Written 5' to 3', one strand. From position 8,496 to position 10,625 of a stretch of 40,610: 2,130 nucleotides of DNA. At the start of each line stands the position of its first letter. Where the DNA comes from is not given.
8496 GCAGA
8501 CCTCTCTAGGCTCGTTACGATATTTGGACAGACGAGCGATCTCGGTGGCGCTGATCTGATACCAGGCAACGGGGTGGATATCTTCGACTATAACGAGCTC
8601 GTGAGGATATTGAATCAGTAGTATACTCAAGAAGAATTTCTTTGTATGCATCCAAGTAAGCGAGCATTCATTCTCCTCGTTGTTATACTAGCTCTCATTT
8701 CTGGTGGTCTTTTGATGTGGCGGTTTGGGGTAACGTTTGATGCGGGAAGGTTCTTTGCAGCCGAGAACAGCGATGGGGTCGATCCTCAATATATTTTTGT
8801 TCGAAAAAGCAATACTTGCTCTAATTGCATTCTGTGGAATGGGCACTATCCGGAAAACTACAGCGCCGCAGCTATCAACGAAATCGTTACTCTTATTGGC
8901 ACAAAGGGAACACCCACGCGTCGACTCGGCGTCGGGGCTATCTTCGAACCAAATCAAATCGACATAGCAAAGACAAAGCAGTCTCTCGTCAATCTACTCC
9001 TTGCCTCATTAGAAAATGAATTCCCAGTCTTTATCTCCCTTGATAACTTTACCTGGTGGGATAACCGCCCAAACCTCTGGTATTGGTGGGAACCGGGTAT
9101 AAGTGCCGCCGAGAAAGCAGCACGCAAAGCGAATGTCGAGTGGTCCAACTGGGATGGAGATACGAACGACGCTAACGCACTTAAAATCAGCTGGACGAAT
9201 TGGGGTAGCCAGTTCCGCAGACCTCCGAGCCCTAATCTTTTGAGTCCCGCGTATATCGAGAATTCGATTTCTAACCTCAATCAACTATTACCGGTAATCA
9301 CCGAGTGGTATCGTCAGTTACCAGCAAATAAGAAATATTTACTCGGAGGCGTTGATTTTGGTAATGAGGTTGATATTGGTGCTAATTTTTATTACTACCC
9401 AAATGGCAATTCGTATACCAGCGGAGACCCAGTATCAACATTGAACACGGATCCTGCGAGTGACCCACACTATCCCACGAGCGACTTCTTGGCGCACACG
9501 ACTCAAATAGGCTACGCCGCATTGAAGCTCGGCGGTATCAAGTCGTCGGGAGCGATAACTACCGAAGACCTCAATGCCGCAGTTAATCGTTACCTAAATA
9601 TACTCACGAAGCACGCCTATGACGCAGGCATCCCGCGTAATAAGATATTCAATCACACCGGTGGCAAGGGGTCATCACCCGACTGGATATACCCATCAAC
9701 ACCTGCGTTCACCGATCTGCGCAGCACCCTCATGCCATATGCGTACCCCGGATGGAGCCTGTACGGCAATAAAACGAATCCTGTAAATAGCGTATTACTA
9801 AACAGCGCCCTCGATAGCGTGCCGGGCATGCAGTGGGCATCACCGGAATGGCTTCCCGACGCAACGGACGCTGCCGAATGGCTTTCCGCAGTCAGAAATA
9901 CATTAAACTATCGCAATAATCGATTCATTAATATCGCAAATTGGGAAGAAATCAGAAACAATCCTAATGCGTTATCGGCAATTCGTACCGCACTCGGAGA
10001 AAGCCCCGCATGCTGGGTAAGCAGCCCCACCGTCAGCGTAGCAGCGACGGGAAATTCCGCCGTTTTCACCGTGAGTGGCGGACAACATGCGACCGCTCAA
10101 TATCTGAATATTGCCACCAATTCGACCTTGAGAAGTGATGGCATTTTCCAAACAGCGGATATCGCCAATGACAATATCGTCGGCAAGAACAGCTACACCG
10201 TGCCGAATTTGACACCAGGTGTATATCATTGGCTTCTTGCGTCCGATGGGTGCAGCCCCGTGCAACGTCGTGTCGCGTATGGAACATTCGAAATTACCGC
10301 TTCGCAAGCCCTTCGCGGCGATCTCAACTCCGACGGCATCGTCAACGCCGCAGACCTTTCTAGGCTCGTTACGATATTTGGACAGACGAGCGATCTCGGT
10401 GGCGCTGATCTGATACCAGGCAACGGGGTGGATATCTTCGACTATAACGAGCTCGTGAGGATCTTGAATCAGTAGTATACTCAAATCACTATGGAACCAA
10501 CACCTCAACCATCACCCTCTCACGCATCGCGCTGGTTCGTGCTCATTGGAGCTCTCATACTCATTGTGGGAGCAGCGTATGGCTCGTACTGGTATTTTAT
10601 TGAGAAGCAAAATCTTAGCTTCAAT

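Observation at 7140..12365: Minimal cellulosome-style cohesin-dockerin operon with a membrane-anchored scaffoldin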

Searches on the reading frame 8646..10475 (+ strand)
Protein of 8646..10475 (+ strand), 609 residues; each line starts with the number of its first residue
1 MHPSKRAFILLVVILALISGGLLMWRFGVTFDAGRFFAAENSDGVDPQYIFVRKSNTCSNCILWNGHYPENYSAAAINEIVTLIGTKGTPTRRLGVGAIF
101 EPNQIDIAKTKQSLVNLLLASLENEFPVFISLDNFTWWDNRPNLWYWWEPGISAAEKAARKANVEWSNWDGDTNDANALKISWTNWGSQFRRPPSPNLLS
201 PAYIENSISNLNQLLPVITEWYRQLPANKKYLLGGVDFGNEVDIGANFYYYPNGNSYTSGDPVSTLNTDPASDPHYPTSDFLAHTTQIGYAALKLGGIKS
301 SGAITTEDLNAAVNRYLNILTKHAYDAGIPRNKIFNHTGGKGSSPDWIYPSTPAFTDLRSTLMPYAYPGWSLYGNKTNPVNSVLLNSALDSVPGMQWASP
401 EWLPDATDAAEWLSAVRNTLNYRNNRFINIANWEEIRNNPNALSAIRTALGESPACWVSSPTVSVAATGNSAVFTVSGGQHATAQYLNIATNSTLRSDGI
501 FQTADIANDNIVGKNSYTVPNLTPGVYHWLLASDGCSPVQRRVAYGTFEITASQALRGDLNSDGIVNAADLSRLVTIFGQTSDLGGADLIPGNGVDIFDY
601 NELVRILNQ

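Call 3: search_protein_families(library=pfam, proteins=[window:8646-10475:+], max_evalue=1)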
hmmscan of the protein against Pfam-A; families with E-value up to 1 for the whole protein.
window:8646-10475:+ (609 aa): 1 family
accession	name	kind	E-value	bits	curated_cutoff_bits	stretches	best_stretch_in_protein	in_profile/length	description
PF00404.24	Dockerin_1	-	0.022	15.4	22.9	1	558-579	2-23/57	Dockerin type I domain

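Call 4: search_protein_families(library=ncbifam, proteins=[window:8646-10475:+], max_evalue=1)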
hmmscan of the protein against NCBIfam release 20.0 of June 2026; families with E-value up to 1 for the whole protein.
window:8646-10475:+ (609 aa): 1 family
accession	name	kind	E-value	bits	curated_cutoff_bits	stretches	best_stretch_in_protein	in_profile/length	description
NF004464.0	PRK05788.1-2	equivalog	0.1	11.7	489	1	275-309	289-323/343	cobalt-precorrin 5A hydrolase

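Call 12: find_encoding_contigs(protein=window:8646-10475:+, flank=10000, max_places=6)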
Protein window:8646-10475:+ (609 aa): no gene with exactly this product is on record in the collection.

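Call 23: search_solved_structures(query=window:8646-10475:+, max_evalue=10, show_alignments=2)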
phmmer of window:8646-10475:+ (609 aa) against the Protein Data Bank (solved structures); distinct sequences matched with E-value up to 10: 7.
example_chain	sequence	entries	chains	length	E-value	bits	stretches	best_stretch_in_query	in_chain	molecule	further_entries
2y3n_B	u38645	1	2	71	0.00041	22.3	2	556-581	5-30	CELLULOSOMAL FAMILY-48 PROCESSIVE GLYCOSIDE HYDROLASE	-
6kg9_A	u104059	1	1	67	0.3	12.9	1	552-582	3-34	And cellulose-binding endoglucanase family 9 CelL ortholog dockerin domain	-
4or7_A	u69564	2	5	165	0.76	11.5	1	384-490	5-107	Dihydrofolate reductase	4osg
5knw_A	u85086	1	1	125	0.87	11.3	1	253-326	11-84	La-related protein 7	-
9gvb_B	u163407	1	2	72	1.2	10.8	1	553-583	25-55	Group 2 dockerin from R. flavefaciens FD-1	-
6kgc_B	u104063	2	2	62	2.3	9.9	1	554-589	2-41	And cellulose-binding endoglucanase family 9 CelL ortholog dockerin domain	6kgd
6kge_D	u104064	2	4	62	2.8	9.6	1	554-583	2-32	And cellulose-binding endoglucanase family 9 CelL ortholog dockerin domain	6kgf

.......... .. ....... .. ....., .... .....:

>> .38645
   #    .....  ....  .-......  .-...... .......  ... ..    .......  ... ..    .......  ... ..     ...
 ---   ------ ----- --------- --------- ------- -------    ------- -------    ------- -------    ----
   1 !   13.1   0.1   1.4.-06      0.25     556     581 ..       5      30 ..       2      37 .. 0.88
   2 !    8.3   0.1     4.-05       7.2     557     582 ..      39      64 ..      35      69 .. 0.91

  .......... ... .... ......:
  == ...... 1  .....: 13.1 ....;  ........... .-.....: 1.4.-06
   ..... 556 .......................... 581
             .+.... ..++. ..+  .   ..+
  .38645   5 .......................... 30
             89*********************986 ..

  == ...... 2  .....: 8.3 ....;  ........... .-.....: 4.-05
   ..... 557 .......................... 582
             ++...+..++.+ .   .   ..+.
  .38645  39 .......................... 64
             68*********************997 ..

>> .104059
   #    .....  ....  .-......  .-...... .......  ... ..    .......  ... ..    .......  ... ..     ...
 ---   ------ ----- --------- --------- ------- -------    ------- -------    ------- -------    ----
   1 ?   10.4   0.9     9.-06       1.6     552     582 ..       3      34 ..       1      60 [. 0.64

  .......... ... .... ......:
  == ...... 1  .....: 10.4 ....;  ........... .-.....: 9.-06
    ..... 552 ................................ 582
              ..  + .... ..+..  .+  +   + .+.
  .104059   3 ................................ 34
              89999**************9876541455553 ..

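Call 24: find_homologous_proteins(query=window:8646-10475:+, max_evalue=0.001)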
Query window:8646-10475:+ (609 aa): 40 proteins with E <= 0.001 among 8000 candidates.
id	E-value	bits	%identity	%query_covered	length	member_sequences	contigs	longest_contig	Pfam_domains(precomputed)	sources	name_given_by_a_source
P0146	0.0e+0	1356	96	100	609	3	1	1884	-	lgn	-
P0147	1.8e-264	897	65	99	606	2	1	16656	PF00404.25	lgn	-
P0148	6.6e-262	889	63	99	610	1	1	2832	PF00404.25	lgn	-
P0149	1.1e-203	696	58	92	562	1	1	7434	-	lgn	-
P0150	1.1e-195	670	55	92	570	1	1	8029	-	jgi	-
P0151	6.2e-148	512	44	98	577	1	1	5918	PF00404.25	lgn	-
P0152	7.1e-133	463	44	92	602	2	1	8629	PF00404.25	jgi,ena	-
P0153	3.1e-132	460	43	92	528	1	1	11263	-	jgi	jgi:hypothetical protein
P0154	9.1e-128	446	45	84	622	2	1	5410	-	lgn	-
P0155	1.7e-126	441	43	93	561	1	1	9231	-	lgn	-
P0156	1.8e-125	438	45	92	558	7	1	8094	-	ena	-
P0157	1.2e-124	435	42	90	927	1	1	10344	PF13472.13,PF00657.29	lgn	-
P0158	8.0e-124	433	44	92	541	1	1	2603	-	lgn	-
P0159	8.1e-124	433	42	89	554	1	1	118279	-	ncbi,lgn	-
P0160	3.3e-122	427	41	94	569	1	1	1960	-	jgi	jgi:hypothetical protein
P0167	1.3e-108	382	40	92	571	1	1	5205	PF00404.25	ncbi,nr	ncbi:hypothetical protein HZB96_04860 [Candidatus Gottesmanbacteria bacterium]|nr:hypothetical prote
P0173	1.7e-99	352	38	91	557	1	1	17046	PF00404.25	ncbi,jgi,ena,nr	ncbi:hypothetical protein KJ953_00740 [Patescibacteria group bacterium]|nr:hypothetical protein [Pat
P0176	4.4e-67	245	41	33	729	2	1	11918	PF00404.25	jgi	-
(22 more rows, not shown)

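Call 27: search_solved_structures(query=A1, max_evalue=10, show_alignments=3)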
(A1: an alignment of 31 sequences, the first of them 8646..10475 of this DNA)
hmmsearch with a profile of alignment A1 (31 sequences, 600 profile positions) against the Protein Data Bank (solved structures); distinct sequences matched with E-value up to 10: 34.
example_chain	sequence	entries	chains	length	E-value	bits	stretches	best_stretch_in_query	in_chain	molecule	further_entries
4wi0_B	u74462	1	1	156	0.0069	18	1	477-587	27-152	Cellulosomal scaffoldin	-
2vn6_B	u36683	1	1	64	0.017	16.7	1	537-585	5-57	ENDOGLUCANASE A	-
4u3s_B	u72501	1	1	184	0.019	16.6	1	476-587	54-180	Cellulosomal scaffoldin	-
2y3n_B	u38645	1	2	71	0.032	15.8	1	536-586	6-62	CELLULOSOMAL FAMILY-48 PROCESSIVE GLYCOSIDE HYDROLASE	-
7vox_A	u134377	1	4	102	0.034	15.7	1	336-405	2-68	Hepatocyte nuclear factor 3-alpha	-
4fl4_A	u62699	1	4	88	0.049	15.2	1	533-586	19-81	Glycoside hydrolase family 9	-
2b59_B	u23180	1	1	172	0.071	14.7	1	525-588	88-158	Cellulosomal scaffolding protein A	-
1daq_A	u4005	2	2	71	0.089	14.3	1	536-585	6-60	ENDOGLUCANASE SS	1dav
2mte_A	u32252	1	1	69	0.099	14.2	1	536-585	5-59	Cellulose 1,4-beta-cellobiosidase (reducing end) CelS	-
2vn5_B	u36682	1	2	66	0.11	14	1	537-585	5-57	ENDOGLUCANASE A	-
5k39_B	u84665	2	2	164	0.13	13.8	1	535-587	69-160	Dockerin module from a protein of unknown function | Ig domain protein group 2 domain protein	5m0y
8x39_A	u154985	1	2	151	0.17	13.4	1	536-581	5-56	Serine protease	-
8x3a_A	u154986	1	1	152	0.17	13.4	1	536-581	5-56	Serine protease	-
2jnk_A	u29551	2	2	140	0.18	13.3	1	535-585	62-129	Hyalurononglucosaminidase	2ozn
5g5d_B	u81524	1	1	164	0.24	12.9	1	491-587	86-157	CELLULOSOMAL-SCAFFOLDING PROTEIN A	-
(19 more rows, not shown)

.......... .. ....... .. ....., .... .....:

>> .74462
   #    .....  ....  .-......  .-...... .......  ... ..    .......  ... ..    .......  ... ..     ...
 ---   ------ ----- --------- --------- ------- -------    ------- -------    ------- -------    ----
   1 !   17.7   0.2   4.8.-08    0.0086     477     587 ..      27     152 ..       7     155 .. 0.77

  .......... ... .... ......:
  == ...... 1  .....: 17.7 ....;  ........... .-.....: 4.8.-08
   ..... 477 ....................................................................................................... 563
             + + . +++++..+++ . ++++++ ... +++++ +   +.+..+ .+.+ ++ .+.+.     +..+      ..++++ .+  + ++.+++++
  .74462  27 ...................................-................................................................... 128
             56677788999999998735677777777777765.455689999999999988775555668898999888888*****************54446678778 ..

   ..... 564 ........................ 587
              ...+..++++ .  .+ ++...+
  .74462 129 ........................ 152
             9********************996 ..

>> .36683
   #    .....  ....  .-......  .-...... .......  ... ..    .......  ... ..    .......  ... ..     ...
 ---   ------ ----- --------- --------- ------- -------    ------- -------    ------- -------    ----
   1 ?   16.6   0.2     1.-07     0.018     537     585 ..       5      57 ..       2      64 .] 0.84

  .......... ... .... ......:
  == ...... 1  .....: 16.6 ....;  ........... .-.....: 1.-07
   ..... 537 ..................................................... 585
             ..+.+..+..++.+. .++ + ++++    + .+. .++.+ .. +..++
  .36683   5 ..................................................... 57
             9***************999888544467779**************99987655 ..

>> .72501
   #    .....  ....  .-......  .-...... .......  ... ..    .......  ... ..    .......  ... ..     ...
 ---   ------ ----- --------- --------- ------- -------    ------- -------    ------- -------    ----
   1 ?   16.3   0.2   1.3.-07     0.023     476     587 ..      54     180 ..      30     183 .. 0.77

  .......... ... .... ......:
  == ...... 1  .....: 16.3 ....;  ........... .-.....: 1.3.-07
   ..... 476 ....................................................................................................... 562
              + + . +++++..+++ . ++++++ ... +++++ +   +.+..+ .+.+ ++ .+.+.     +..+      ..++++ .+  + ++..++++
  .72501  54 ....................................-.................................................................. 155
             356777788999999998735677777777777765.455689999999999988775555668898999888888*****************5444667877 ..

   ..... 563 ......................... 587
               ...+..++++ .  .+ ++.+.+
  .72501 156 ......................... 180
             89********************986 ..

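Call 28: search_protein_families(library=pfam, alignment_id=A1, max_evalue=0.1)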
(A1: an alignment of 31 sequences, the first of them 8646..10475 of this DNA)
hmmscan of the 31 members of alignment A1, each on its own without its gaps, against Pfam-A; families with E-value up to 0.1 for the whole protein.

A. member 1, window:8646-10475:+ (609 aa): 1 family
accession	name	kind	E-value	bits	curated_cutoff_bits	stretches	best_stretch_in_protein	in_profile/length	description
PF00404.24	Dockerin_1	-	0.022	15.4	22.9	1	558-579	2-23/57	Dockerin type I domain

B. families by the number of members that match (of 31 scanned): 19 families
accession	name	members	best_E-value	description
PF00404.24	Dockerin_1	11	9.4e-08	Dockerin type I domain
PF00036.39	EF-hand_1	2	0.01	EF hand domain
PF13517.12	FG-GAP_3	2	0.021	FG-GAP-like repeat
PF13472.12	Lipase_GDSL_2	1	3.4e-15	GDSL-like Lipase/Acylhydrolase family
PF01453.30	B_lectin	1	1.3e-11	D-mannose binding lectin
PF00657.28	Lipase_GDSL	1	7.4e-09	GDSL-like Lipase/Acylhydrolase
PF10342.15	Kre9_KNH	1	0.00097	Kre9/KNH-like N-terminal Ig-like domain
PF00041.27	fn3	1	0.0054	Fibronectin type III domain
PF04311.20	DUF459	1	0.0071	Protein of unknown function (DUF459)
PF18962.6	Por_Secre_tail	1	0.025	Secretion system C-terminal sorting domain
PF22425.1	ORF126-like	1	0.028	Hypothetical protein ORF126-like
PF01839.29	FG-GAP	1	0.035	FG-GAP repeat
PF05822.18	UMPH-1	1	0.038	Pyrimidine 5'-nucleotidase (UMPH-1)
PF08541.16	ACP_syn_III_C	1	0.047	3-Oxoacyl-[acyl-carrier-protein (ACP)] synthase III C terminal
PF10421.14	OAS1_C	1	0.049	2'-5'-oligoadenylate synthetase 1, domain 2, C-terminus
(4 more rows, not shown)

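Call 67: predict_structure(alignment_id=A1)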
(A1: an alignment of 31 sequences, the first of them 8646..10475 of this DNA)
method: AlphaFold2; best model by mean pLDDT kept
length: 609 residues; sequences in the alignment: 31
mean_pLDDT: 90.5   pTM: 0.83
mean pLDDT of the five models: 90.5, 89.7, 89.2, 89.2, 89.1
residues with pLDDT >= 90: 445; 70-90: 125; 50-70: 21; < 50: 18
segments of 3 or more residues with pLDDT < 50: 28-43
pLDDT, mean of each block of 10 residues (from residue 1): 72 87 64 39 71 82 81 91 95 95 95 97 96 93 95 97 98 97 92 97 98 98 94 96 95 92 86 87 96 98 98 98 96 94 86 94 96 91 94 96 95 97 96 93 98 88 91 90 95 94 96 95 93 93 93 74 85 90 71 86 85
secondary structure, 60 per line:
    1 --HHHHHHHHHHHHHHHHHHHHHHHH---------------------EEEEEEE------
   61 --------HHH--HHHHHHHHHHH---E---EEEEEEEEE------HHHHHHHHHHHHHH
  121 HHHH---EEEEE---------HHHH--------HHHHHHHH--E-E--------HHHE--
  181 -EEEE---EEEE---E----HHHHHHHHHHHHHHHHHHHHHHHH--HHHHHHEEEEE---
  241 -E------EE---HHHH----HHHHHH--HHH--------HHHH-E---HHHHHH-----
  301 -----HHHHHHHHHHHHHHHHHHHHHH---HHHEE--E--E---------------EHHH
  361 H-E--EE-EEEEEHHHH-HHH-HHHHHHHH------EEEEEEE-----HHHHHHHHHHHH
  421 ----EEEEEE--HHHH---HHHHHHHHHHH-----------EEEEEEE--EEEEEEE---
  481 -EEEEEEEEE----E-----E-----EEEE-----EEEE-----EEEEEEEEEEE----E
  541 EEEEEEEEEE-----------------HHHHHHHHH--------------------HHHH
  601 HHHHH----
elements in order: H3-26 E48-54 H74-84 E92-100 H107-124 E128-132 H142-145 H154-161 E182-185 E189-192 H201-224 H227-232 E233-237 H254-257 H262-267 H281-284 H290-295 H306-327 H358-361 E369-373 H374-377 H383-390 E397-403 H409-420 E425-430 H433-436 H440-450 E462-468 E471-477 E482-490 E507-510 E516-519 E525-535 E540-550 H568-576 H597-605

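Call 69: fold_search(model_id=the predicted structure, library=pdb)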
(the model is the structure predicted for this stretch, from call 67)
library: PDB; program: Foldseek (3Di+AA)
matches with E <= 10: 1490; with E <= 0.001: 33
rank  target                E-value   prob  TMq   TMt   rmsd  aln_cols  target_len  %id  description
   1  1veo_A                1.7e-07  1.00  0.36  0.41  15.8       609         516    8  Crystal Structure Analysis of Y164F/maltose of Bacillus cereus Beta-Amylase at pH 4.6 (released 2005-05-24)
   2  1vep_A                1.9e-07  1.00  0.34  0.39  16.1       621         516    9  Crystal Structure Analysis of Triple (T47M/Y164E/T328N)/maltose of Bacillus cereus Beta-Amylase at pH 6.5 (released 2005-05-24)
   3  1ven                  2.0e-07  1.00  0.36  0.41  15.9       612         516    9  Crystal Structure Analysis of Y164E/maltose of Bacilus cereus Beta-amylase at pH 4.6 (released 2005-05-24)
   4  1itc_A                2.6e-07  1.00  0.32  0.37  16.6       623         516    9  Beta-Amylase from Bacillus cereus var. mycoides Complexed with Maltopentaose (released 2003-05-27)
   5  2x2y_A                1.6e-06  1.00  0.28  0.36  13.4       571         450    9  Cellulomonas fimi endo-beta-1,4-mannanase double mutant (released 2010-06-23)
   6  6pal_B                1.7e-06  1.00  0.27  0.39  23.0       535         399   11  Bacteroides uniformis endo-laminarinase BuGH158 from the beta(1,3)-glucan utilization locus (released 2020-04-01)
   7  6pal_A                1.0e-05  1.00  0.26  0.37  23.0       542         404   10  Bacteroides uniformis endo-laminarinase BuGH158 from the beta(1,3)-glucan utilization locus (released 2020-04-01)
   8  7upv                  1.3e-04  1.00  0.32  0.41  12.2       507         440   11  Structure of maize BZR1-type beta-amylase provides new insights into its noncatalytic adaptation (released 2022-08-17)
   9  3wy4_B                1.4e-04  0.99  0.29  0.39  15.5       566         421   13  Crystal structure of alpha-glucosidase mutant E271Q in complex with maltose (released 2015-06-10)
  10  6z14                  1.5e-04  0.84  0.20  0.18  24.0       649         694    7  Structure of Bifidobacterium bifidum GH20 beta-N-beta-N-acetylhexosaminidase E553Q variant in complex with 4MU-6SGlcNAc- (released 2021-05-19)
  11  6li9_A                1.6e-04  0.90  0.23  0.23  19.0       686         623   10  Heteromeric amino acid transporter b0,+AT-rBAT complex bound with Arginine (released 2020-04-29)
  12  5oq2_B                2.1e-04  1.00  0.32  0.49   9.6       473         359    9  Se-SAD structure of the functional region of Cwp19 from Clostridium difficile (released 2017-11-01)
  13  6dxu_A                2.9e-04  0.99  0.25  0.20  20.9       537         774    6  Crystal Structure of Parabacteroides merdae Beta-Glucuronidase (GUS) (released 2019-02-27)
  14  6aij                  3.3e-04  0.96  0.27  0.25  15.6       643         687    9  Cyclodextrin glycosyltransferase from Paenibacillus macerans mutant N603D (released 2018-10-10)
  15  5zxg_B                3.4e-04  0.98  0.29  0.37  13.9       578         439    9  Cyclic alpha-maltosyl-(1-->6)-maltose hydrolase from Arthrobacter globiformis, ligand-free form (released 2018-09-12)
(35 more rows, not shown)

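Call 71: find_encoding_contigs(protein=P0147, flank=7000, max_places=1)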
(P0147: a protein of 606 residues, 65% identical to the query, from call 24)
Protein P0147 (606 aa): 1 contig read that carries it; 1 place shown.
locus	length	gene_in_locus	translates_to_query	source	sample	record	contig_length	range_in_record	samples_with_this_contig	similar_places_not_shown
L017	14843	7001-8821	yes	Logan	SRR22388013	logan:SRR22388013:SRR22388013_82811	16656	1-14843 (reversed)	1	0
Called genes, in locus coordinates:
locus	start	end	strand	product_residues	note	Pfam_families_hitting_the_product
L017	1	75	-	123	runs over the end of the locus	-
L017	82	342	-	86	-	-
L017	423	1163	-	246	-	PF04402:SIMPL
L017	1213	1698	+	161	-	PF00588:SpoU_methylase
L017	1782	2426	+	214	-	PF01351:RNase_HII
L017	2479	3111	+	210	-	-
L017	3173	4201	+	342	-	PF00044:Gp_dh_N, PF02800:Gp_dh_C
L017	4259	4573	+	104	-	PF01909:NTP_transf_2, PF18765:Polbeta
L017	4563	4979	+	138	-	PF05168:HEPN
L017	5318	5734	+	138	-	-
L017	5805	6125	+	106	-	-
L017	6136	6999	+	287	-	PF13292:DXP_synthase_N, PF00456:Transketolase_N, PF00676:E1_dh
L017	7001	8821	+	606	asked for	PF00404:Dockerin_1 (weak)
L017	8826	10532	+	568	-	PF00884:Sulfatase, PF16347:SGSH_C, PF00404:Dockerin_1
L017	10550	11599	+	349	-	-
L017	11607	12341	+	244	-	PF00963:Cohesin (weak)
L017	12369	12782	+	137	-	-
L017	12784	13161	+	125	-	-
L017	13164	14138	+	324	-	PF02779:Transket_pyr, PF02780:Transketolase_C, PF22613:Transketolase_C_1 (weak)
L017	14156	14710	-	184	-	PF03167:UDG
